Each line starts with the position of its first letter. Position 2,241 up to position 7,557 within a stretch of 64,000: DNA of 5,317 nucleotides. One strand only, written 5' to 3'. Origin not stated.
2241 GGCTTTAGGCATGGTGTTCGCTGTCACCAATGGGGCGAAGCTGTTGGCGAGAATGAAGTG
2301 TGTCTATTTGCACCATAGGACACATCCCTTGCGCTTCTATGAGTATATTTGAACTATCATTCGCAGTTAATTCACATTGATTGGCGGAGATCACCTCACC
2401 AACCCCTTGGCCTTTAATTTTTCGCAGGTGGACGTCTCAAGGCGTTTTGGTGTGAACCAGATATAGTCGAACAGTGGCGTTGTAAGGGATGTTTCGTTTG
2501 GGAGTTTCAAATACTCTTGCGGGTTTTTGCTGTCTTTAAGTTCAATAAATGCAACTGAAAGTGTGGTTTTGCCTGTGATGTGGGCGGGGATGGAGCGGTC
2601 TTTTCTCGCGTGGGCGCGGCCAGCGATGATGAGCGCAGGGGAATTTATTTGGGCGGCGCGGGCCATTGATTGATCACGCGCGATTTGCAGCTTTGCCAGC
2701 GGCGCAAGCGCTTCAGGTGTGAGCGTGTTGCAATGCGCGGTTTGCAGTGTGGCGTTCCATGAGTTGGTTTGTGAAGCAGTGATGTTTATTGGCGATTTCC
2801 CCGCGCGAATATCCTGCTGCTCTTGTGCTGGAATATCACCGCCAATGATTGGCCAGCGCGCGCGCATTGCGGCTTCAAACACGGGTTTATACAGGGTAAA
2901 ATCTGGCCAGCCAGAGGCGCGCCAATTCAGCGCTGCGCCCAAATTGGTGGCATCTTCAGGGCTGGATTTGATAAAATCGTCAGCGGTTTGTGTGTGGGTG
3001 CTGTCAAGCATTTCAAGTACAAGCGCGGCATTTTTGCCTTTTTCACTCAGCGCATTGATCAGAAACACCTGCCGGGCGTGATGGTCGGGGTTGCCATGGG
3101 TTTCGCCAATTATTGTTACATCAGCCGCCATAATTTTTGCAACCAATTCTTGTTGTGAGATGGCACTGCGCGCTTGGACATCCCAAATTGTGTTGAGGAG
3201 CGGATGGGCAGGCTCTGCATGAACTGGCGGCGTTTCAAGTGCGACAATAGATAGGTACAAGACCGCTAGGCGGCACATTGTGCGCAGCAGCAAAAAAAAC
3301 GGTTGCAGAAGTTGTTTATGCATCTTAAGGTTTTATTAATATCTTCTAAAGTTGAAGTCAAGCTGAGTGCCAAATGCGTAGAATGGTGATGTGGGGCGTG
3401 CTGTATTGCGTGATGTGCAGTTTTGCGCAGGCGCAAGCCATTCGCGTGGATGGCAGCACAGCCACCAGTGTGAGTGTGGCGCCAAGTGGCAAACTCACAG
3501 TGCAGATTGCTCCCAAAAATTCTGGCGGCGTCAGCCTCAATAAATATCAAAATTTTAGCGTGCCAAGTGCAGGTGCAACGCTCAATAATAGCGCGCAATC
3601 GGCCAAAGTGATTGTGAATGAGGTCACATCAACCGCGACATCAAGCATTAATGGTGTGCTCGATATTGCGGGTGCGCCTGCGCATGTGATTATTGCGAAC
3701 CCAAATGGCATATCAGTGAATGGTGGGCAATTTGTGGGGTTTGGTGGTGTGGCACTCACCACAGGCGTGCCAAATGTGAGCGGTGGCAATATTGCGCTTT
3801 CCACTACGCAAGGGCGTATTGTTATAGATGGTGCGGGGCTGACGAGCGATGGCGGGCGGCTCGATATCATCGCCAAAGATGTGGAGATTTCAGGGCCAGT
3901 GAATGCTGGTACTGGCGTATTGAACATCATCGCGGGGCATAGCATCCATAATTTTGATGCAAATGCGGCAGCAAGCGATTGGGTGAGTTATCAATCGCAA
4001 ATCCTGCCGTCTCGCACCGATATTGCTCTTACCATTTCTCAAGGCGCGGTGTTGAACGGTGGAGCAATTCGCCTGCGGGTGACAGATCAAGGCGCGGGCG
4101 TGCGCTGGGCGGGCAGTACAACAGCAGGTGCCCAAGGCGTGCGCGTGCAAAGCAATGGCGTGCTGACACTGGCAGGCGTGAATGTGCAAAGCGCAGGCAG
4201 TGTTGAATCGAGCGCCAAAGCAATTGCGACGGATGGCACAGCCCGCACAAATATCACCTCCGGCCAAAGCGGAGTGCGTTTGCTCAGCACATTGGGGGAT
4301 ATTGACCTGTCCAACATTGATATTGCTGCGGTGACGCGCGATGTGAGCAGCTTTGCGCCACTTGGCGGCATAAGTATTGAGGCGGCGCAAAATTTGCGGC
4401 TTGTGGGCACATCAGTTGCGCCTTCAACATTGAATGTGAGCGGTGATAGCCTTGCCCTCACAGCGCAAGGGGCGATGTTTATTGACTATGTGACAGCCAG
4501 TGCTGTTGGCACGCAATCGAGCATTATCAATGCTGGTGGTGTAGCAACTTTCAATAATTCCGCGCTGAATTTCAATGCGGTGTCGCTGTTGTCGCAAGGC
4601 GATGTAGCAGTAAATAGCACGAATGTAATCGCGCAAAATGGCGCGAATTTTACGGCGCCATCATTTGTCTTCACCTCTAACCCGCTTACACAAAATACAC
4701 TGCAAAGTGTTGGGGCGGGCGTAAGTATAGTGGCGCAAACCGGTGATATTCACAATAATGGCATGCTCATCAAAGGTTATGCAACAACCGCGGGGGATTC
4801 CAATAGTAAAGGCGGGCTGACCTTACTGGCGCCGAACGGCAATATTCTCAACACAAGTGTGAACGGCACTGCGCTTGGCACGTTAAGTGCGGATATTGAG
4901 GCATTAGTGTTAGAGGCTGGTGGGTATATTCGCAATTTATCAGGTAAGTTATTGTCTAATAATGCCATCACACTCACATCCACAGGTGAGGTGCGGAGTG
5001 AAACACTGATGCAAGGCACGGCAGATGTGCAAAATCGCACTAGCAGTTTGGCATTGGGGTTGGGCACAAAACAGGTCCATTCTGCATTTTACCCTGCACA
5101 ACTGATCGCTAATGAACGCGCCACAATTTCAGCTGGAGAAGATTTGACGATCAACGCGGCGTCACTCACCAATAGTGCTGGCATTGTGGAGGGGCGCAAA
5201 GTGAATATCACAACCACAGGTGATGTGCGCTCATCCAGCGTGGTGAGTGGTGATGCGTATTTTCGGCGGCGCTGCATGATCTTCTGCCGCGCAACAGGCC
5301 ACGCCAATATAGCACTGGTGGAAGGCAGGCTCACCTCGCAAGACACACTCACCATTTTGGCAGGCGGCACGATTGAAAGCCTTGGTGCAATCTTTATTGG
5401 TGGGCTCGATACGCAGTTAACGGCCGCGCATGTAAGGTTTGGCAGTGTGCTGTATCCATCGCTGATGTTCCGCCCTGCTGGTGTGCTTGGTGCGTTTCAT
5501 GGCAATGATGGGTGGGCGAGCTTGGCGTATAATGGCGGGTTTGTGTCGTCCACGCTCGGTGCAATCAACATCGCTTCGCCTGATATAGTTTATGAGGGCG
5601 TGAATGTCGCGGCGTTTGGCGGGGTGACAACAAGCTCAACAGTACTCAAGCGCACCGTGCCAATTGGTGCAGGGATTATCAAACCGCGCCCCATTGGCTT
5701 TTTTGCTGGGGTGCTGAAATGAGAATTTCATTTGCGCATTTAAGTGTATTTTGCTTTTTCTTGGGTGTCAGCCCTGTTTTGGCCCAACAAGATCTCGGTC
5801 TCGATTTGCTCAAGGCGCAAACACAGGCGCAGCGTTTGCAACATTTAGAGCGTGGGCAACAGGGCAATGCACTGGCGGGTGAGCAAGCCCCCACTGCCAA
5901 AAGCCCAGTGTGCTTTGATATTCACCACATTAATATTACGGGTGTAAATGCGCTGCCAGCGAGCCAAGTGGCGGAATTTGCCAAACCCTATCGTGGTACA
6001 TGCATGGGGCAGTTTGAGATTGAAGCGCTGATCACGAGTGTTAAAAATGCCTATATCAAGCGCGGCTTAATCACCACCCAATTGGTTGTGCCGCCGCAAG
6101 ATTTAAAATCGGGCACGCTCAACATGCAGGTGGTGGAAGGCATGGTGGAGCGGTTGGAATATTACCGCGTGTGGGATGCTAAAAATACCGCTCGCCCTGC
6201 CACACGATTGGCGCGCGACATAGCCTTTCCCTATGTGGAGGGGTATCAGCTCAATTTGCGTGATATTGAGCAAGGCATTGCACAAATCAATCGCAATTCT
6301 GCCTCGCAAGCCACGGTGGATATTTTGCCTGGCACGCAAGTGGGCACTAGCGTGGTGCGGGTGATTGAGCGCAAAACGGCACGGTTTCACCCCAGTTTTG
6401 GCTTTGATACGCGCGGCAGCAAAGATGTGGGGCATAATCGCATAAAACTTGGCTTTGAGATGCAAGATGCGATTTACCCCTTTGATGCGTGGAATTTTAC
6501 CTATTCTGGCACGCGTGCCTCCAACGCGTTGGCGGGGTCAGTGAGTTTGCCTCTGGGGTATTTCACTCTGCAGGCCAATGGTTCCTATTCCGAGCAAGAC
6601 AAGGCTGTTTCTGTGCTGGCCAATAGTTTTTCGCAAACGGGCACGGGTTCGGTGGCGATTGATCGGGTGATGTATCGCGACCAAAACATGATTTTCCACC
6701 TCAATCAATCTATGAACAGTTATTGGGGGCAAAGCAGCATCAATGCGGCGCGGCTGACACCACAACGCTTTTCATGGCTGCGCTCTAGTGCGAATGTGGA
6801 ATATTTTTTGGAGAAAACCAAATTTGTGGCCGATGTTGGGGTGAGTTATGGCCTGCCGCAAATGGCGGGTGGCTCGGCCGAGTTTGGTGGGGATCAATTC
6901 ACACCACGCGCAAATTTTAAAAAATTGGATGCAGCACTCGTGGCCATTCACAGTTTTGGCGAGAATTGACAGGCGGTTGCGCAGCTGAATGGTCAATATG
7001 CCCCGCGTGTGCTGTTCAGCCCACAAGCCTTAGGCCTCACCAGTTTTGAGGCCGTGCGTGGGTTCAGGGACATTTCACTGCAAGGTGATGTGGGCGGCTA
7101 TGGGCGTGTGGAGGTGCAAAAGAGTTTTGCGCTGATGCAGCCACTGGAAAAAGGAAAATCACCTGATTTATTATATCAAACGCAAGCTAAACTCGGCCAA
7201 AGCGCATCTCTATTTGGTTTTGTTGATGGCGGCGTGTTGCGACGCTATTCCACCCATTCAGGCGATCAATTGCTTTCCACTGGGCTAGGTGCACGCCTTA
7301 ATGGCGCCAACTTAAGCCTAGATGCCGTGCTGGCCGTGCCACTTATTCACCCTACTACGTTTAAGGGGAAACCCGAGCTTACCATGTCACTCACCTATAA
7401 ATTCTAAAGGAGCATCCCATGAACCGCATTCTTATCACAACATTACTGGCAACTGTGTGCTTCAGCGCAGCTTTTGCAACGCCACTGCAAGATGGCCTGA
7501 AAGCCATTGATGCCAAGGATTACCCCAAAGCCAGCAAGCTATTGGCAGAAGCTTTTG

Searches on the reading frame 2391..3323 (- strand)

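Call 47: search_protein_families(library=pfam, proteins=[window:2391-3323:-], max_evalue=0.00001)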
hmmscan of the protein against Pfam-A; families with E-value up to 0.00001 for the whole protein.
window:2391-3323:- (310 aa): 1 family
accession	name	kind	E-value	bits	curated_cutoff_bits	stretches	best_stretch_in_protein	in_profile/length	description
PF04187.18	Cofac_haem_bdg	-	8.6e-33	114.6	27.7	1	60-249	1-213/213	Haem-binding uptake, Tiki superfamily, ChaN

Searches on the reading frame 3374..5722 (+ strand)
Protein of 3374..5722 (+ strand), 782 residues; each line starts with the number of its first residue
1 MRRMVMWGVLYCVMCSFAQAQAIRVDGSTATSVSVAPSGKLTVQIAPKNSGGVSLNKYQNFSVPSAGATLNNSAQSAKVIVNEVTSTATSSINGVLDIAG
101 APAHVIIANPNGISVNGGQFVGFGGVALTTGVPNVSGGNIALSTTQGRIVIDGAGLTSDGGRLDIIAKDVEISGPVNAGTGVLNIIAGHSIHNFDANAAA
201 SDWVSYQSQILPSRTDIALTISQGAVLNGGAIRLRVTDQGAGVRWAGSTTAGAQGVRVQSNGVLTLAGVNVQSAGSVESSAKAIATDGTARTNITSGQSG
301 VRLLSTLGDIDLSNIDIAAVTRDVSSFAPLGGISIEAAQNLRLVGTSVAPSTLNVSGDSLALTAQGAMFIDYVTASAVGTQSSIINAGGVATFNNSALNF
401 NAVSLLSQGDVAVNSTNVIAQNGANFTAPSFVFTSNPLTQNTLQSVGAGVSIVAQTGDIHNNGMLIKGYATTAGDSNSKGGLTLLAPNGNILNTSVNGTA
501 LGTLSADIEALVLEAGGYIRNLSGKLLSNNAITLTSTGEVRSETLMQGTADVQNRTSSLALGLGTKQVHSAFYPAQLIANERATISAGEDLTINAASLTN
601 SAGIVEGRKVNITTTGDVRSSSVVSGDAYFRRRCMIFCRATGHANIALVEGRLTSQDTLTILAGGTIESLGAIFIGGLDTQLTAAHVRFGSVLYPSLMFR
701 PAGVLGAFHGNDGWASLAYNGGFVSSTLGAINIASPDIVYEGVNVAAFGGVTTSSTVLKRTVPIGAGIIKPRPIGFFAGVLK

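Call 47: search_protein_families(library=pfam, proteins=[window:3374-5722:+], max_evalue=0.00001)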
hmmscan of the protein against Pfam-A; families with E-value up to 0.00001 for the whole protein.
window:3374-5722:+ (782 aa): 1 family
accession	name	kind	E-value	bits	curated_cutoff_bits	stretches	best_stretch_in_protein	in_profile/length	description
PF05860.19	TPS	-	3.4e-35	122.6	33.5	1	24-265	4-251/252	TPS secretion domain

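Call 98: search_protein_families(library=ncbifam, proteins=[window:3374-5722:+], max_evalue=0.00001)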
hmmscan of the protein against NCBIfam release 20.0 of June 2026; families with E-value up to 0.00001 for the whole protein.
window:3374-5722:+ (782 aa): 1 family
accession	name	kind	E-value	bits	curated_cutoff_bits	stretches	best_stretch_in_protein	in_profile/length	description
TIGR01901.1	adhes_NPXG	domain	3e-18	65.5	29.1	1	56-131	2-76/79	filamentous hemagglutinin N-terminal domain-containing protein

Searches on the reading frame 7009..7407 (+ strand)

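Call 97: search_protein_families(library=pfam, proteins=[window:7009-7407:+], max_evalue=0.00001)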
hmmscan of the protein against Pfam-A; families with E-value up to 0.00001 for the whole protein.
window:7009-7407:+ (132 aa): 1 family
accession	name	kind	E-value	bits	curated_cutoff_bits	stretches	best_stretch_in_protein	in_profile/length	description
PF03865.19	ShlB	-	2.3e-06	27.7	22.7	0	2-97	234-311/311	Haemolysin secretion/activation protein ShlB/FhaC/HecB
